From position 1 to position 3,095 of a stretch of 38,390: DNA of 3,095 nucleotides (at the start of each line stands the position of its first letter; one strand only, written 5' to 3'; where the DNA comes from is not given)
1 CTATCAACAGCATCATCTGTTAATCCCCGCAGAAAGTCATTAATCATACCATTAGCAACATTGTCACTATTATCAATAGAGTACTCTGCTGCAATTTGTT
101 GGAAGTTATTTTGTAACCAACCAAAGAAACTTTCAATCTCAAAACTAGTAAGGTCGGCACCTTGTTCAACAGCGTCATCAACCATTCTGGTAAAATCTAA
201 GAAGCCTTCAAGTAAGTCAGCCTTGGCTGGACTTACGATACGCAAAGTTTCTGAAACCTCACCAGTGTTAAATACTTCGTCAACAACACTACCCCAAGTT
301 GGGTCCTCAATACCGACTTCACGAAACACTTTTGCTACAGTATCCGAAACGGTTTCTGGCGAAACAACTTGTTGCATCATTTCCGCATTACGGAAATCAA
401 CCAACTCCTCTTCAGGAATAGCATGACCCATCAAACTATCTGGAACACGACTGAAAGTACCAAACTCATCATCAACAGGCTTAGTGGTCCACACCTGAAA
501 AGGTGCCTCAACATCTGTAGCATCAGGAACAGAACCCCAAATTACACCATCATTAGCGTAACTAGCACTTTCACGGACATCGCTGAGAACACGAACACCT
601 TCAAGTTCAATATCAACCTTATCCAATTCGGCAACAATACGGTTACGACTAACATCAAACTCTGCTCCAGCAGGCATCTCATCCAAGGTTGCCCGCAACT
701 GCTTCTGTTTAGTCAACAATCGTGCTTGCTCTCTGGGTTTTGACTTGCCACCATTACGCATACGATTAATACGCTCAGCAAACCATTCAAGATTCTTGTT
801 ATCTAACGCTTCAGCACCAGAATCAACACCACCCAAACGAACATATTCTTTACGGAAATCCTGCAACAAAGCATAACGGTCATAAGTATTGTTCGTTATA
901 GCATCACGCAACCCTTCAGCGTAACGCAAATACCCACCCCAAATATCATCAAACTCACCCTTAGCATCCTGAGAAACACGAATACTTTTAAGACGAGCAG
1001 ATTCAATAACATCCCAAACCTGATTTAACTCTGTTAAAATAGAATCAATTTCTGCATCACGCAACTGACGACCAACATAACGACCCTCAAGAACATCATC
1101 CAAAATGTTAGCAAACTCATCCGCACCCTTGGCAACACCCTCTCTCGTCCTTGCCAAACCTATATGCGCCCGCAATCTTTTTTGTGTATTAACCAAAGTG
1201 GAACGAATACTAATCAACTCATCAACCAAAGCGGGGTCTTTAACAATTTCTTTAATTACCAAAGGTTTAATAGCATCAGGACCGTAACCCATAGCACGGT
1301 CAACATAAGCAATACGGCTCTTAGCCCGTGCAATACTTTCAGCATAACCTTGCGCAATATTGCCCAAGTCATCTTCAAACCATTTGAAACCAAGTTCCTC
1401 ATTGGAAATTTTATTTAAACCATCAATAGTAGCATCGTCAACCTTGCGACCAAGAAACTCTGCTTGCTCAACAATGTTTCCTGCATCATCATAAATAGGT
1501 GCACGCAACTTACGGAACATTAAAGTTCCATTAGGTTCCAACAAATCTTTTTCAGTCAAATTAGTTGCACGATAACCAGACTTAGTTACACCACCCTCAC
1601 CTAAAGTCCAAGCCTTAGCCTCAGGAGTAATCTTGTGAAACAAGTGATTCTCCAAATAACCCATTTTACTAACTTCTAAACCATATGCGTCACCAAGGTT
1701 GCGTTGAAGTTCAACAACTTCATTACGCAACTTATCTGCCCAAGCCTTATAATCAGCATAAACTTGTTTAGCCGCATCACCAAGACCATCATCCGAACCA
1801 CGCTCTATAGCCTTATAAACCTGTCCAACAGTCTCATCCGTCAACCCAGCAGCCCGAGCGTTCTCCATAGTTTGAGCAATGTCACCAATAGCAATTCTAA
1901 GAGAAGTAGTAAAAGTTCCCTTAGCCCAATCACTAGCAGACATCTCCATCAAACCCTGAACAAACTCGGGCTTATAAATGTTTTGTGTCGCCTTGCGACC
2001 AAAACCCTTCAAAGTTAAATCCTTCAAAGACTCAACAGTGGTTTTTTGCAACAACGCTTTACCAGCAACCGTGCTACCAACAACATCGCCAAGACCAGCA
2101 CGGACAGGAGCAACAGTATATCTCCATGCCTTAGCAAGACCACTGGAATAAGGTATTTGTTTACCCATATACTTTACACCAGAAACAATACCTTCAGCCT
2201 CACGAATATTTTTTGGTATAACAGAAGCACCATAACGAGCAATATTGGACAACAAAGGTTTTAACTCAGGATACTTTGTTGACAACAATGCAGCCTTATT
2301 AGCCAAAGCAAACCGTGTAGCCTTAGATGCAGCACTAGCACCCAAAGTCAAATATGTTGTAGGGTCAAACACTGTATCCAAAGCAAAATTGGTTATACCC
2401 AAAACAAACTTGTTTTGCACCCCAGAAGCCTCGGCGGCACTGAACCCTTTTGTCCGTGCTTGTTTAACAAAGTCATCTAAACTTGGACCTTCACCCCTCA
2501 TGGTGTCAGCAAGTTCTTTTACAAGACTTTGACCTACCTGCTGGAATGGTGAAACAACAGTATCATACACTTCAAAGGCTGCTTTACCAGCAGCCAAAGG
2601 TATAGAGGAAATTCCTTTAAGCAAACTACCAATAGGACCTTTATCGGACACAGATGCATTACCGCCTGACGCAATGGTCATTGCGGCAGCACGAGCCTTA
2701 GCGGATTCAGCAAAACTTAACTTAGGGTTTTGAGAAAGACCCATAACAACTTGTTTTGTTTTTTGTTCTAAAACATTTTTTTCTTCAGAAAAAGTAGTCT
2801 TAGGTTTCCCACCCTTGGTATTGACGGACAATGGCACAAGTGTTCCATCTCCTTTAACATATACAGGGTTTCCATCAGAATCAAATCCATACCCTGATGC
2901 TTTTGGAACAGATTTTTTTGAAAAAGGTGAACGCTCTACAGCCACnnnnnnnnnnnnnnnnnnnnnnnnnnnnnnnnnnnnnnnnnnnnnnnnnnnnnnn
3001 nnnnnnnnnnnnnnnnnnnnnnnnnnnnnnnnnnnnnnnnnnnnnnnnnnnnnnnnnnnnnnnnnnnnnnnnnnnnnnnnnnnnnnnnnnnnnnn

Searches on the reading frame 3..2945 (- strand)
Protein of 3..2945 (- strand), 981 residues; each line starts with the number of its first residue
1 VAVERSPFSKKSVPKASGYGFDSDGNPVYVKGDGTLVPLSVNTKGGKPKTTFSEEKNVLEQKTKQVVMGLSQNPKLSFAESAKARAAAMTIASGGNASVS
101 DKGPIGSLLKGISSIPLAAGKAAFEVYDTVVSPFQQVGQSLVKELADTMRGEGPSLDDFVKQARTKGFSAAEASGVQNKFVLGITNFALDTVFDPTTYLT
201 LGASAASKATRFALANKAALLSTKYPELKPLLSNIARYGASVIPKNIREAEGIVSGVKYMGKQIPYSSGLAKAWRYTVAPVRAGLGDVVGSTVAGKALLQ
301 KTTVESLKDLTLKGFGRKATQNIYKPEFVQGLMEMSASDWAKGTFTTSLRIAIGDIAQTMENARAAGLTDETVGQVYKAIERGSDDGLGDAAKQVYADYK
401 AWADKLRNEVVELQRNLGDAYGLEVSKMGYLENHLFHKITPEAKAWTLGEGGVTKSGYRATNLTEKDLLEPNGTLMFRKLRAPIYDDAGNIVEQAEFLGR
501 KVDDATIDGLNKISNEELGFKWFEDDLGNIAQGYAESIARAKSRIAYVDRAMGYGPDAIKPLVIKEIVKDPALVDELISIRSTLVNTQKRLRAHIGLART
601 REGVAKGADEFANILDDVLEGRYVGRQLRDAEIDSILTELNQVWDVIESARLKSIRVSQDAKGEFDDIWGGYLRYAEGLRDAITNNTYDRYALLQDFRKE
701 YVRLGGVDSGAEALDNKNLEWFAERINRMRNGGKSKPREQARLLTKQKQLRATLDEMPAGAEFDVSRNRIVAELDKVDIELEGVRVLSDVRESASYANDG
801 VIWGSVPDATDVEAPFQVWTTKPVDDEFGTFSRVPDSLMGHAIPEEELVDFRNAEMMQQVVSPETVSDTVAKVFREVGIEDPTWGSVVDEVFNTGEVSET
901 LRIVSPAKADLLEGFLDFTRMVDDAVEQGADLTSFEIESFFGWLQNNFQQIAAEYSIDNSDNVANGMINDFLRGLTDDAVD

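Call 53: predict_structure(alignment_id=A2)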
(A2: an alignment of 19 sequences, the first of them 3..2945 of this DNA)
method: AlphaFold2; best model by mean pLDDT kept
length: 981 residues; sequences in the alignment: 19
mean_pLDDT: 64.3   pTM: 0.41
mean pLDDT of the five models: 64.3, 61.5, 57.1, 55.5, 55.1
residues with pLDDT >= 90: 13; 70-90: 449; 50-70: 284; < 50: 235
segments of 3 or more residues with pLDDT < 50: 1-17, 41-60, 90-131, 194-206, 259-261, 277-285, 318-320, 425-435, 449-477, 598-607, 790-847, 979-981
pLDDT, mean of each block of 10 residues (from residue 1): 32 42 52 58 36 42 53 53 53 41 45 39 41 56 63 60 60 58 52 44 49 76 74 72 75 60 52 52 49 53 56 51 64 76 79 86 81 80 80 86 82 68 49 53 62 35 38 45 73 73 77 82 79 76 75 68 65 76 74 55 41 69 61 79 80 76 70 79 79 78 59 69 74 56 72 76 78 82 63 37 37 36 41 38 49 81 86 83 85 85 86 90 87 84 90 77 80 66 38
secondary structure, 60 per line:
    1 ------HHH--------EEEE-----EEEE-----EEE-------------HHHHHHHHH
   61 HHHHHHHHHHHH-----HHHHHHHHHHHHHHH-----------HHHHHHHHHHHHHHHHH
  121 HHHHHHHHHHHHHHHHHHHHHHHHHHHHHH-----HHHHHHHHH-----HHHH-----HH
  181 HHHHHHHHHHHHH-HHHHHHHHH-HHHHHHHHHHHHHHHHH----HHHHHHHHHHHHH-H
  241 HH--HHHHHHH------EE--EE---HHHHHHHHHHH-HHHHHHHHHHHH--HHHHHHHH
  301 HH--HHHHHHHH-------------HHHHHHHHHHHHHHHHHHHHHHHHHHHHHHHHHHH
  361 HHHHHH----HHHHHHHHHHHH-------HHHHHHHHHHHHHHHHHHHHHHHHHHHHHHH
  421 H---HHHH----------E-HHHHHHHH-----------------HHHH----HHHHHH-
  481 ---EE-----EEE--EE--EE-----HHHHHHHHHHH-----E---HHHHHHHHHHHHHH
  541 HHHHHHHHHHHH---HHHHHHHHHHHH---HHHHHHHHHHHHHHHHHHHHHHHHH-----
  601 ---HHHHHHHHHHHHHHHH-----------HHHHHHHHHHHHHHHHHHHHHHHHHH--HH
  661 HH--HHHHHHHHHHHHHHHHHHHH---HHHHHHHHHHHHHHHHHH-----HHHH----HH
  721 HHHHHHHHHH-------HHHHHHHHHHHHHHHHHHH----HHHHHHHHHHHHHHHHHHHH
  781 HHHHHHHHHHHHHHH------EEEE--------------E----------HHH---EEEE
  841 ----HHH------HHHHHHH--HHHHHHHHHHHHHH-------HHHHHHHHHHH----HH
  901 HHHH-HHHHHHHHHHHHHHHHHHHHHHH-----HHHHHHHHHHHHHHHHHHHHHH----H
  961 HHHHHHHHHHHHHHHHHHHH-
elements in order (helices of 4 or more, strands of 3 or more residues): E18-21 E27-30 E36-38 H52-72 H78-92 H104-150 H156-164 H170-173 H179-193 H195-203 H205-221 H226-238 H245-251 H267-277 H279-290 H293-302 H305-312 H326-366 H371-382 H390-421 H425-428 H441-448 H466-469 H474-479 E491-493 H507-517 H527-552 H556-567 H571-595 H604-619 H631-656 H659-662 H665-684 H688-705 H711-714 H719-730 H738-756 H761-795 E802-805 E837-840 H854-860 H863-876 H884-894 H899-904 H906-928 H934-955 H960-980

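Call 58: fold_search(model_id=the predicted structure, library=pdb)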
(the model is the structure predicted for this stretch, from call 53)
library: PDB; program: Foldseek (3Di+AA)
matches with E <= 10: 104; with E <= 0.001: 0
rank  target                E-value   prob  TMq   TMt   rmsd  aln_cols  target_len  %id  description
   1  7sqc_W0               5.6e-01  0.05  0.07  0.07  103.5      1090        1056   12  Ciliary C1 central pair apparatus isolated from Chlamydomonas reinhardtii (released 2022-04-13)
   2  6bfi_B                6.1e-01  0.07  0.09  0.10  37.4       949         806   14  Vinculin homolog in a sponge (phylum Porifera) reveals vertebrate-like cell adhesions involved in early multicellular  (released 2018-06-13)
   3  8y6h_A                1.1e+00  0.04  0.07  0.09  37.3       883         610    8  P-glycoprotein in complex with UIC2 Fab and triple elacridar molecules in LMNG detergent (released 2024-04-17)
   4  7wb4_L                1.2e+00  0.04  0.07  0.10  34.7       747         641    9  Cryo-EM structure of the NR subunit from X. laevis NPC (released 2022-03-02)
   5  8glv_Mm               1.4e+00  0.04  0.10  0.03  63.6      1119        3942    9  96-nm repeat unit of doublet microtubules from Chlamydomonas reinhardtii flagella (released 2023-05-31)
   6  7sqc_C3               1.5e+00  0.02  0.07  0.06  63.0      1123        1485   12  Ciliary C1 central pair apparatus isolated from Chlamydomonas reinhardtii (released 2022-04-13)
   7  8gl3                  1.6e+00  0.21  0.07  0.27  24.3       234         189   14  De novo design of monomeric helical bundles for pH-controlled membrane lysis (released 2023-09-06)
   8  8rd2_A                1.7e+00  0.04  0.06  0.11  28.4       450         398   10  Trypanosoma brucei Invariant Surface Glycoprotein 75 (ISG75) (released 2024-02-14)
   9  9y6s_5W               1.9e+00  0.03  0.05  0.02  56.8       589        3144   11  96-nm repeat of the Leishmania tarentolae doublet microtubule (released 2025-12-17)
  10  1key_D                2.1e+00  0.21  0.08  0.25  18.8       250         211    7  Crystal Structure of Mouse Testis/Brain RNA-binding Protein (TB-RBP) (released 2002-07-03)
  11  7rdr_A                2.1e+00  0.07  0.09  0.16  26.1       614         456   11  Circular tandem repeat protein with novel repeat topology and enhanced subunit contact surfaces (released 2021-09-01)
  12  3pja_H                2.3e+00  0.14  0.06  0.21  20.0       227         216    9  Crystal structure of human C3PO complex (released 2011-05-11)
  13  3qb5_B                2.3e+00  0.14  0.07  0.22  19.8       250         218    9  Human C3PO complex in the presence of MnSO4 (released 2011-05-11)
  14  9uma_F                2.4e+00  0.04  0.06  0.14  24.4       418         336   13  CryoEM structure of T.thermophilus transcription initiation complex bound to Gp4A-C, -1 dA in the template DNA strand (released 2025-10-22)
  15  9qe0_A                2.4e+00  0.01  0.06  0.04  72.7       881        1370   11  Neobacillus vireti Wadjet-II JetABC dimer (released 2025-06-25)
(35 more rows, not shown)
